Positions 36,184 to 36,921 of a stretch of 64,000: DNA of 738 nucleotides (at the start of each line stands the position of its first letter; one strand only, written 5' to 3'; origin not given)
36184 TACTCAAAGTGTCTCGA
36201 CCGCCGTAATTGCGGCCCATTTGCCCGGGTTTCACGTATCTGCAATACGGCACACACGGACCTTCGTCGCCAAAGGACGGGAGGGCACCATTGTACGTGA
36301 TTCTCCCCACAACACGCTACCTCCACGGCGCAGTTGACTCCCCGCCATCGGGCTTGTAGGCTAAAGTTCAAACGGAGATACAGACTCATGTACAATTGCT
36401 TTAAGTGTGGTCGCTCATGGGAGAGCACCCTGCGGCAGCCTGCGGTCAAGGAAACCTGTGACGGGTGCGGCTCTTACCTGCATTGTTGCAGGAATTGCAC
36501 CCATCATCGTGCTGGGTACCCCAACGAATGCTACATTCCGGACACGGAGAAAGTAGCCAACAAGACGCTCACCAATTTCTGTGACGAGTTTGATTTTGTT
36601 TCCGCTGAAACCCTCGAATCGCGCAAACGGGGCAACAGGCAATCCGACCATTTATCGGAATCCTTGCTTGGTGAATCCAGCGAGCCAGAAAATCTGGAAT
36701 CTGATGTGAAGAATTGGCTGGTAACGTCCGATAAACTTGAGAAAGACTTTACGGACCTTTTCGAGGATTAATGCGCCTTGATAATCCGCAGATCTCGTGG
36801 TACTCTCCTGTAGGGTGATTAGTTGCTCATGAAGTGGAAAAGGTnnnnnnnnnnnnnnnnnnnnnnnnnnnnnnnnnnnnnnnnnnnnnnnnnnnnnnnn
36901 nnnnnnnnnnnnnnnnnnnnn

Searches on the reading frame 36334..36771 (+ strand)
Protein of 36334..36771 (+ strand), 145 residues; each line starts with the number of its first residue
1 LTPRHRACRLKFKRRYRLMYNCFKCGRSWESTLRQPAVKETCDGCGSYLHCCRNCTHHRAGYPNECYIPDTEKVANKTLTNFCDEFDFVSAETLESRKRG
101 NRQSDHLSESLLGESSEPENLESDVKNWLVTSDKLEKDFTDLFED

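Call 45: search_protein_families(library=pfam, max_evalue=0.001, proteins=[window:36334-36771:+])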
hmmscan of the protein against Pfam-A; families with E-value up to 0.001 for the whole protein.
window:36334-36771:+ (145 aa): 1 family
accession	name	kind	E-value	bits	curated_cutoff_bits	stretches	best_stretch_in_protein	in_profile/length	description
PF05191.20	ADK_lid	-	0.00033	20.9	26.6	1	22-49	4-31/36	Adenylate kinase, active site lid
